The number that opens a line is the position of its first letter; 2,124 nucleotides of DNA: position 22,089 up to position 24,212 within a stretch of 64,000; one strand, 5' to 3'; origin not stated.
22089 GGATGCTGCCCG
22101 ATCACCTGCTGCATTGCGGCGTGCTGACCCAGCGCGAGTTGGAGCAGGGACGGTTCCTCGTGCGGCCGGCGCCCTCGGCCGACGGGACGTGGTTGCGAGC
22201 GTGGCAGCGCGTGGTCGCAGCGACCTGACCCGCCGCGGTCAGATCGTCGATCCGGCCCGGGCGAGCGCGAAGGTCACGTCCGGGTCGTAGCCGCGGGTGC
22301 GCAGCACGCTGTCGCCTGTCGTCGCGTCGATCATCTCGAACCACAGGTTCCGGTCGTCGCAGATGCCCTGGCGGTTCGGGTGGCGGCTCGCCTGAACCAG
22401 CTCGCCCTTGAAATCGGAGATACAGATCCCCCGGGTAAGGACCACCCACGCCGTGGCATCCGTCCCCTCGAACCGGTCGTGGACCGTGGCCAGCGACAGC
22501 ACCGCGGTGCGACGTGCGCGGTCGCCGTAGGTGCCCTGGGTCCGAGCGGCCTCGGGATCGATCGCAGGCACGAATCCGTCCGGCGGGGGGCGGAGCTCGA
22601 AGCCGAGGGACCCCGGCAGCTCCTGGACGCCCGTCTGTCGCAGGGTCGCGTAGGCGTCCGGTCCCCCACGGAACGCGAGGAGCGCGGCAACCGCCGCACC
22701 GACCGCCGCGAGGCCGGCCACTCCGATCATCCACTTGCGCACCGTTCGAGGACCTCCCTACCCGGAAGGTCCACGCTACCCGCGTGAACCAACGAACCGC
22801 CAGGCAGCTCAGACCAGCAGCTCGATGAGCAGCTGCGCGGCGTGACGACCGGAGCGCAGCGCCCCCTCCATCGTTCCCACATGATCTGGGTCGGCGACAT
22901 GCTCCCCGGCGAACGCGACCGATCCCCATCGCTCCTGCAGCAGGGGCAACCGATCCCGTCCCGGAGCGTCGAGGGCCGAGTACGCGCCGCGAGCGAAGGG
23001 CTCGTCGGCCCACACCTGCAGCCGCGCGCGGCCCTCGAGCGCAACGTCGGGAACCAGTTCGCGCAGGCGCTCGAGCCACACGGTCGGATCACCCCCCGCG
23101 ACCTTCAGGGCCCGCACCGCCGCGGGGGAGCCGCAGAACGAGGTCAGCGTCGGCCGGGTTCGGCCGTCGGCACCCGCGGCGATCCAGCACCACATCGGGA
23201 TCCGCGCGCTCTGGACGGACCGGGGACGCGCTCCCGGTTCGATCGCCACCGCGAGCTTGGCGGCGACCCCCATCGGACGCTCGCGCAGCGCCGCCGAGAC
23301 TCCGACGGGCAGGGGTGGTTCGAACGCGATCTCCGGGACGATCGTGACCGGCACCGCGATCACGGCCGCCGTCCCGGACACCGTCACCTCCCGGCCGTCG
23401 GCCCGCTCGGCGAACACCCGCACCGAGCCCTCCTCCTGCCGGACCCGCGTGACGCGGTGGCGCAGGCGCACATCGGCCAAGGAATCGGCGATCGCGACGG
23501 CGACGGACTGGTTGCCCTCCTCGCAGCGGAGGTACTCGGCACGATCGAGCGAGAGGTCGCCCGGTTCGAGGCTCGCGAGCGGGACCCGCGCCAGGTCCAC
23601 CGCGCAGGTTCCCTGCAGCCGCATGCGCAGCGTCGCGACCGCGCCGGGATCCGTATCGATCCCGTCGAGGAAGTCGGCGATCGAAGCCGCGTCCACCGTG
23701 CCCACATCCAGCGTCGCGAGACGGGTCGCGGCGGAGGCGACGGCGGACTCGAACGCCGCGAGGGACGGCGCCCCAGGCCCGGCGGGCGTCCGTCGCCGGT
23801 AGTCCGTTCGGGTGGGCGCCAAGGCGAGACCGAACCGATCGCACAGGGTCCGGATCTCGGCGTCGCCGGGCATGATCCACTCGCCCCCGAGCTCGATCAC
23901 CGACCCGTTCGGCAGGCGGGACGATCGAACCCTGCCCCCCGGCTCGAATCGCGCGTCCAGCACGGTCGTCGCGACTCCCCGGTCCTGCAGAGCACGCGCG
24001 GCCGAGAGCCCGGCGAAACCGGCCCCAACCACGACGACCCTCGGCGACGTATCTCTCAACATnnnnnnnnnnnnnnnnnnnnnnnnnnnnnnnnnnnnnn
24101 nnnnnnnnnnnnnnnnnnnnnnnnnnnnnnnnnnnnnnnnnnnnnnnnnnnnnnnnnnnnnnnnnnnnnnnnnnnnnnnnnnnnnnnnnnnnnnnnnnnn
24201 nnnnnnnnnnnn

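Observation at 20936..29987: Polyamine-type uptake/oxidation island with three PotD/F-like TAT lipoproteins but a single, split transporter core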

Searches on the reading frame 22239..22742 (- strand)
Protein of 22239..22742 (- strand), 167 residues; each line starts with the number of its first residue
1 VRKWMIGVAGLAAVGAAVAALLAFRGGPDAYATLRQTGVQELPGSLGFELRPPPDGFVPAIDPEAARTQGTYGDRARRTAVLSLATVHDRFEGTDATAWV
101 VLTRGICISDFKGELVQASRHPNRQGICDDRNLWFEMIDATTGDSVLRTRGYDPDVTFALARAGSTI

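Call 6: search_protein_families(library=pfam, proteins=[window:22239-22742:-])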
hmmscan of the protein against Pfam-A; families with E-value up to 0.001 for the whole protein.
window:22239-22742:- (167 aa): 0 families

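Call 7: search_protein_families(library=ncbifam, proteins=[window:22239-22742:-])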
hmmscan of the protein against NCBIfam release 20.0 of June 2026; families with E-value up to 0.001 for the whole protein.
window:22239-22742:- (167 aa): 0 families

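Call 36: find_homologous_proteins(query=window:22239-22742:-, max_evalue=0.001)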
Query window:22239-22742:- (167 aa): 5 proteins with E <= 0.001 among 1821 candidates.
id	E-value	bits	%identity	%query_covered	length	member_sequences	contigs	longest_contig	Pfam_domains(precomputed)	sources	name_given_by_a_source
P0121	2.5e-99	348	93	99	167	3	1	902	-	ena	-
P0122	1.8e-66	241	72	84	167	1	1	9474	-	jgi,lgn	jgi:hypothetical protein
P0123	7.0e-66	239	72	91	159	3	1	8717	-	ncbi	-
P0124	1.6e-63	231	67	95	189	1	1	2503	-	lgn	-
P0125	5.4e-54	200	76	70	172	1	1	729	-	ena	-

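Call 48: predict_structure(alignment_id=A2)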
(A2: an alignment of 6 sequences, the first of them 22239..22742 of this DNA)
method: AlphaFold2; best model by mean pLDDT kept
length: 167 residues; sequences in the alignment: 6
mean_pLDDT: 53.8   pTM: 0.48
mean pLDDT of the five models: 53.8, 53.0, 38.7, 36.4, 34.9
residues with pLDDT >= 90: 0; 70-90: 38; 50-70: 54; < 50: 75
segments of 3 or more residues with pLDDT < 50: 3-5, 21-46, 106-131, 149-167
pLDDT, mean of each block of 10 residues (from residue 1): 52 55 44 40 49 80 75 60 68 70 50 31 42 66 67 33 25
secondary structure, 60 per line:
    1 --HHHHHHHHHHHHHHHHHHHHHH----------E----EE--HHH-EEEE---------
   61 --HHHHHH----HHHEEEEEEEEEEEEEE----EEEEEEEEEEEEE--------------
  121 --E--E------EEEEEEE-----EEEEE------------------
elements in order: H3-24 E48-51 H63-68 E76-89 E94-106 E133-139 E145-149
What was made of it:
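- Tried and rejected: The first AF2 model of the small protein, from 6 sequences, was unusable (pLDDT 54; call 48).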

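Call 49: search_protein_representatives(alignment_id=A2)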
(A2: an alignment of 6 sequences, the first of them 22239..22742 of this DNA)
Query: 6 sequences, 168 profile positions. Proteins with E-value up to 0.001 (for the whole library): 44; up to 1e-10: 28; up to 1e-30: 3. The best 44 are listed.
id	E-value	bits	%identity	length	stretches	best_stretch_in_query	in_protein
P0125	8.4e-88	308.7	-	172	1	6-168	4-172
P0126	1.7e-34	135.3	-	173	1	3-160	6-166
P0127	2.0e-32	128.5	-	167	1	5-165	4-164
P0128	3.1e-25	105.2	-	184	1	11-159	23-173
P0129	3.3e-25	105.1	-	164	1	8-159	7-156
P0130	4.3e-25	104.7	-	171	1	4-162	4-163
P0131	1.5e-24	103.0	-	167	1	5-158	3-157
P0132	3.8e-24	101.6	-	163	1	15-160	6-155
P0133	3.0e-22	95.5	-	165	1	9-160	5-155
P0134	3.3e-22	95.3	-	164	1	20-157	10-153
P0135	3.6e-22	95.2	-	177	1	1-160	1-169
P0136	5.4e-21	91.4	-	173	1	6-158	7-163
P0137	9.8e-19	84.0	-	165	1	15-162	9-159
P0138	1.1e-18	83.8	-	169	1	4-161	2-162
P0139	1.7e-18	83.2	-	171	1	12-167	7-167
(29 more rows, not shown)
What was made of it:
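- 22239..22742 (-): Small membrane-anchored extracytoplasmic protein (167 aa) with a PepSY-like fold and two invariant Cys. Its stop codon lies 10 bp from the SBP1 stop (convergent). It belongs to a 44-cluster family among 1.84 billion representatives (call 49).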

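Call 53: search_protein_families(library=ncbifam, proteins=[window:22239-22742:-], max_evalue=0.00001)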
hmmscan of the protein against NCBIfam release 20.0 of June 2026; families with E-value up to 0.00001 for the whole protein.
window:22239-22742:- (167 aa): 0 families

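Call 61: predict_structure(alignment_id=A3)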
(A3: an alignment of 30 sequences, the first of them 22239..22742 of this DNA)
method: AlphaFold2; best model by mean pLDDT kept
length: 167 residues; sequences in the alignment: 30
mean_pLDDT: 90.1   pTM: 0.79
mean pLDDT of the five models: 90.1, 89.2, 87.2, 86.6, 85.5
residues with pLDDT >= 90: 116; 70-90: 36; 50-70: 15; < 50: 0
segments of 3 or more residues with pLDDT < 50: none
pLDDT, mean of each block of 10 residues (from residue 1): 78 90 81 97 96 97 98 95 98 98 87 70 73 97 96 96 84
secondary structure, 60 per line:
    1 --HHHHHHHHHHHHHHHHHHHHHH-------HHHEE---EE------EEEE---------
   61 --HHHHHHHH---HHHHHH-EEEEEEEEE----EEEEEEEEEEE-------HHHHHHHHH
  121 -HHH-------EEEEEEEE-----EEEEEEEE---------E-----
elements in order: H3-24 E48-51 H63-70 H74-79 E81-89 E94-104 H112-120 E132-139 E145-152
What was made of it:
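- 22239..22742 (-): AF2 pLDDT 90 (call 61).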

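Call 64: fold_search(model_id=the predicted structure, library=pdb)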
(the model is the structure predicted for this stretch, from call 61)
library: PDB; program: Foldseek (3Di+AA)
matches with E <= 10: 115; with E <= 0.001: 0
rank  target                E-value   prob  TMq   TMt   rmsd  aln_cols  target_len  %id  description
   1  4eqa_C                2.9e-01  0.08  0.16  0.17  12.5       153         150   10  Crystal structure of PA1844 in complex with PA1845 from Pseudomonas aeruginosa PAO1 (released 2012-09-12)
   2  4cyi_D                6.9e-01  0.13  0.23  0.12  12.8       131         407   16  Chaetomium thermophilum Pan3 (released 2014-06-11)
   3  5boi                  8.6e-01  0.21  0.32  0.25   9.3       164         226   10  Bacillus megaterium YpeB C-terminal domain (released 2015-08-12)
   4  3vpj_F                1.2e+00  0.04  0.15  0.17  12.4       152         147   10  crystal structure of type VI effector Tse1 from Pseudomonas aeruginosa in complex with immune protein Tsi1 (released 2012-06-27)
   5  4cyi_B                1.4e+00  0.08  0.22  0.12  12.9       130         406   15  Chaetomium thermophilum Pan3 (released 2014-06-11)
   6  5m45_C                1.4e+00  0.13  0.22  0.22   8.6        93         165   13  Structure of Acetone Carboxylase purified from Xanthobacter autotrophicus (released 2017-08-09)
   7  4hxg_A                1.4e+00  0.04  0.17  0.06  14.6       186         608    6  Pyrococcus horikoshii acylaminoacyl peptidase (orthorhombic crystal form) (released 2013-05-08)
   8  5svc_C                1.5e+00  0.12  0.21  0.21   8.8        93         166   13  Mechanism of ATP-Dependent Acetone Carboxylation, Acetone Carboxylase nucleotide-free structure (released 2017-08-09)
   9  4hxg_E                1.7e+00  0.03  0.18  0.06  15.2       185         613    8  Pyrococcus horikoshii acylaminoacyl peptidase (orthorhombic crystal form) (released 2013-05-08)
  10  5svb_F                1.8e+00  0.11  0.19  0.19   9.7        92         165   13  Mechanism of ATP-Dependent Acetone Carboxylation, Acetone Carboxylase AMP bound structure (released 2017-08-09)
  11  6t3e_A                1.8e+00  0.05  0.16  0.10  11.8        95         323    8  Structure of Thermococcus litoralis Delta(1)-pyrroline-2-carboxylate reductase in complex with NADH and L-proline (released 2020-05-13)
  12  4hxg_I                1.8e+00  0.03  0.18  0.06  14.5       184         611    8  Pyrococcus horikoshii acylaminoacyl peptidase (orthorhombic crystal form) (released 2013-05-08)
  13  1xod_B                1.9e+00  0.14  0.23  0.30   5.9        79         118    9  Crystal structure of X. tropicalis Spred1 EVH-1 domain (released 2005-01-25)
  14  4cyi_F                1.9e+00  0.07  0.22  0.12  12.6       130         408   15  Chaetomium thermophilum Pan3 (released 2014-06-11)
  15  1tj6_A                2.0e+00  0.14  0.23  0.31   5.9        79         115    8  Crystal structure of the Xenopus tropicalis Spred1 EVH-1 domain (released 2005-08-16)
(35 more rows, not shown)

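Call 67: find_encoding_contigs(protein=P0128, flank=8000, max_places=2)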
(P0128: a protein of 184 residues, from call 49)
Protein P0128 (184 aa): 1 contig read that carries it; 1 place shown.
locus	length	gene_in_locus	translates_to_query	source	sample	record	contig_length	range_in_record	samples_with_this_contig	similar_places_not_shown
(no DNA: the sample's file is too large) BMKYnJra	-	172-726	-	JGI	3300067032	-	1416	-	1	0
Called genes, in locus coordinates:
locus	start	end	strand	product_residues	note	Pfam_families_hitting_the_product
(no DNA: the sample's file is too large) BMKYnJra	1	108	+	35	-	?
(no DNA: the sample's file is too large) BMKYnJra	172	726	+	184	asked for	-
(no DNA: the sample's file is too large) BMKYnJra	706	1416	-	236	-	PF13416:SBP_bac_8 (weak)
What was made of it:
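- A distant small-family member is also convergent with an SBP gene (call 67).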

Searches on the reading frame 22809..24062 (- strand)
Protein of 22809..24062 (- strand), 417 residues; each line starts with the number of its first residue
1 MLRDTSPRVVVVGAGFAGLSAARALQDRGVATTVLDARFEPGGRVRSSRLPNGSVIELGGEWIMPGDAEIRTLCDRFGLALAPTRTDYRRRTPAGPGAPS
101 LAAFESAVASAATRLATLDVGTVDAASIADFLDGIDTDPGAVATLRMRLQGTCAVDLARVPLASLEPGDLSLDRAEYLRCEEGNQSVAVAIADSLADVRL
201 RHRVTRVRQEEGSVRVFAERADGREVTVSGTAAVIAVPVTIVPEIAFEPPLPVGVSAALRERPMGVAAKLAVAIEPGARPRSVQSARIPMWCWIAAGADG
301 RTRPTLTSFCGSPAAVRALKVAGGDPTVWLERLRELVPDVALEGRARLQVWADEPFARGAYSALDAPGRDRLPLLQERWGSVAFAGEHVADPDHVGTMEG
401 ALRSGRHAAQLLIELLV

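Call 6: search_protein_families(library=pfam, proteins=[window:22809-24062:-])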
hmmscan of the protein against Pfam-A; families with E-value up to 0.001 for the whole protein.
window:22809-24062:- (417 aa): 9 families
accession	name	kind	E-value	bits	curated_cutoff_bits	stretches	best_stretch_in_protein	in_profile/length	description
PF01593.30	Amino_oxidase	-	7e-43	148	19.8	1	16-413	1-443/443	Flavin containing amine oxidoreductase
PF13450.12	NAD_binding_8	-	1.7e-13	51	21.9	1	11-77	1-68/68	NAD(P)-binding Rossmann-like domain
PF01266.30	DAO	-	9.1e-08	32.4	27.9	1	8-43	1-37/353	FAD dependent oxidoreductase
PF00890.30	FAD_binding_2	-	3.8e-06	26.8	20.4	1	9-43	2-36/414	FAD binding domain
PF07992.20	Pyr_redox_2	-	1.9e-05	24.7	26.1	1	8-39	2-34/291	Pyridine nucleotide-disulphide oxidoreductase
PF21799.2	MurD-like_N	-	7.9e-05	23.3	27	1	8-43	2-37/88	Mur ligase MurD-like, N-terminal domain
PF01494.25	FAD_binding_3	-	9.9e-05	22.2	22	1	8-48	3-43/349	FAD binding domain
PF01946.23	Thi4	-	0.00017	21.3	26.2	1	9-44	20-56/235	Thi4 family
PF00070.33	Pyr_redox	-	0.00049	21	22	0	8-38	1-31/82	Pyridine nucleotide-disulphide oxidoreductase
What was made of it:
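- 22809..24062 (-): Cytoplasmic FAD amine oxidase (407-417 aa depending on start; the depositors' call starts at 24032). Pfam Amino_oxidase 7e-43 (call 6).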

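Call 7: search_protein_families(library=ncbifam, proteins=[window:22809-24062:-])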
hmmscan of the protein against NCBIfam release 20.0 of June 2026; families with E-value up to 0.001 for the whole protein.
window:22809-24062:- (417 aa): 30 families (the best 25 are shown)
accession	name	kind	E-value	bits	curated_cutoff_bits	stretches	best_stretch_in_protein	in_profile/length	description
TIGR03467.1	HpnE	equivalog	2.1e-20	73.4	283.05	1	9-81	1-74/430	hydroxysqualene dehydroxylase HpnE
NF005560.0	PRK07233.1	equivalog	1.1e-09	37.7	252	1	8-79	2-72/435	hypothetical protein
TIGR02734.1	crtI_fam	subfamily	1.7e-09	36.9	238.1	1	9-63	1-54/504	phytoene desaturase family protein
NF053546.1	violacein_VioA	equivalog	1.2e-08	34.6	600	0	9-61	2-58/411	flavin-dependent violacein biosynthesis tryptophan-2 monooxygenase VioA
NF045637.1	carotdesatCrtDProt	equivalog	1.2e-07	30.7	580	1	9-53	1-45/485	1-hydroxycarotenoid 3,4-desaturase CrtD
TIGR02732.1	zeta_caro_desat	equivalog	7.6e-07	28.4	622.15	1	8-63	1-56/474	9,9'-di-cis-zeta-carotene desaturase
NF009410.0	PRK12771.1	subfamily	1e-06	27.6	516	1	4-46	136-178/566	NAD(P)-binding protein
NF058655.1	CrtID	equivalog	1.3e-06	27.6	640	1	9-64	1-56/478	bifunctional phytoene desaturase/3,4-desaturase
NF005548.0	PRK07208.1-4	equivalog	1.4e-06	27.2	389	1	7-61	4-57/488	hypothetical protein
NF050086.1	pipecolate_AmaA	exception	1.1e-05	24.2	600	1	4-69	23-83/425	L-pipecolate oxidase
NF009409.0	PRK12770.1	subfamily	1.3e-05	24.4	343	1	5-44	17-56/360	putative glutamate synthase subunit beta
TIGR02731.1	phytoene_desat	equivalog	1.7e-05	23.7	569.4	1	8-59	1-52/453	15-cis-phytoene desaturase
NF045599.1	bili_reduct_long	exception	2e-05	23.1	750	1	6-51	381-426/641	bilirubin reductase, long form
NF009454.0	PRK12814.1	equivalog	3.6e-05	22.3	916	1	5-48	192-235/657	putative NADPH-dependent glutamate synthase small subunit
NF005720.0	PRK07538.1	subfamily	5.1e-05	22.3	400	1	8-37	4-33/418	hypothetical protein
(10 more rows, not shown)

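Call 17: search_solved_structures(query=window:22809-24062:-, max_evalue=0.00001, show_alignments=1)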
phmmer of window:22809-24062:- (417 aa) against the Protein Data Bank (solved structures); distinct sequences matched with E-value up to 0.00001: 95 (the best 60 are shown).
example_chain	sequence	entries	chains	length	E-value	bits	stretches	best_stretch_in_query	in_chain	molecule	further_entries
7rt0_A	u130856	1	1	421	4.1e-40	141.8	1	8-413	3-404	4-methylaminobutanoate oxidase (methylamine-forming)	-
7khn_A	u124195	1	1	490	4.9e-23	85.6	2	172-412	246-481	Amine oxidase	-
8dq7_A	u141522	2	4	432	5.4e-23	85.4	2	172-412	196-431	Amine oxidase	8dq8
7c4a_A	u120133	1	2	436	1.2e-22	84.3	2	172-412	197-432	Amine oxidase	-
7c49_A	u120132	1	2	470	1.3e-22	84.2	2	172-412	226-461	Amine oxidase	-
8dsv_A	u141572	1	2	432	1.5e-22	84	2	172-412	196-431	FAD-dependent oxidoreductase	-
5ttj_A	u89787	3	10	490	2.4e-22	83.3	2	172-412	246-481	Amine oxidase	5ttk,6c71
7kho_A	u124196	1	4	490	3.3e-22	82.8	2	172-412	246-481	Amine oxidase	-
3rha_A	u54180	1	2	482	2.3e-20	76.8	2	7-82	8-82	Putrescine oxidase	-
8p84_A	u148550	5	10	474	1.3e-19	74.3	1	8-119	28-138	Monoamine oxidase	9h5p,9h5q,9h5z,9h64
7e7h_A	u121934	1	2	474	1e-17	68.1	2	9-82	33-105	Amino_oxidase domain-containing protein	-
7u6l_A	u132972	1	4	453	1.2e-17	67.9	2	9-82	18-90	Amine oxidase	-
2yg7_A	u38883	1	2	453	9.8e-17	64.8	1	9-80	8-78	PUTRESCINE OXIDASE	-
2yg6_A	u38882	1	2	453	1.6e-16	64.1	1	9-80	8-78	PUTRESCINE OXIDASE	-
2yg3_A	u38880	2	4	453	2.8e-16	63.3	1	9-80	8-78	PUTRESCINE OXIDASE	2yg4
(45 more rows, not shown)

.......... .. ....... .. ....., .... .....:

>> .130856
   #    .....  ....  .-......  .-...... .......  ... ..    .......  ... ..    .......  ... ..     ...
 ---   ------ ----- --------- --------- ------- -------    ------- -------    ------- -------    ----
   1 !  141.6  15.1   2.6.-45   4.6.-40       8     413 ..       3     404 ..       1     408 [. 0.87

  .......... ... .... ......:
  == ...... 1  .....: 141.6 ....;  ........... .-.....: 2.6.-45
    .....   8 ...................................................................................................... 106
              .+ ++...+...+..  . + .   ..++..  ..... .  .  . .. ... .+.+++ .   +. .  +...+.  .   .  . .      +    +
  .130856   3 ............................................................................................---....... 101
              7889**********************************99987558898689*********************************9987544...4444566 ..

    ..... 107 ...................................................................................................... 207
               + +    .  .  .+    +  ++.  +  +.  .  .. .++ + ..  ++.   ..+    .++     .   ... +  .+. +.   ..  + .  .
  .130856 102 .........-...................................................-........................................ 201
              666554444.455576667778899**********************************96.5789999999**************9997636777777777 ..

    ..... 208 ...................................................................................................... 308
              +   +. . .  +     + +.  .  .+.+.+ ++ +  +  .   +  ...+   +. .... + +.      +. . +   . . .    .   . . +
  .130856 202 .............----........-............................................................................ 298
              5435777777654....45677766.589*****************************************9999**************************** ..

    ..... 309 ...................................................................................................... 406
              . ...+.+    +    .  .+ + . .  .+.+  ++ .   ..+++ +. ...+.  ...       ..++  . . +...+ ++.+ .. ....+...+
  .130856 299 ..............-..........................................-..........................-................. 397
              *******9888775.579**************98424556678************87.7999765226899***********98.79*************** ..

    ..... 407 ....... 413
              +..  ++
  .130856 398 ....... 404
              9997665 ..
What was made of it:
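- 22809..24062 (-): Best PDB hit is 7rt0, 4-methylaminobutanoate oxidase (methylamine-forming), E 4e-40, full length (call 17).
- Closest known: 4-methylaminobutanoate oxidase, methylamine-forming. Same: Full-length homology to the island's oxidase (E 4e-40, residues 8-413 against 3-404) and the same flavin amine oxidase fold (calls 6, 17).
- The oxidase's closest solved relative releases methylamine from 4-methylaminobutanoate (call 17). It is a full-length homologue of a soluble flavoenzyme, 7rt0 (call 17).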
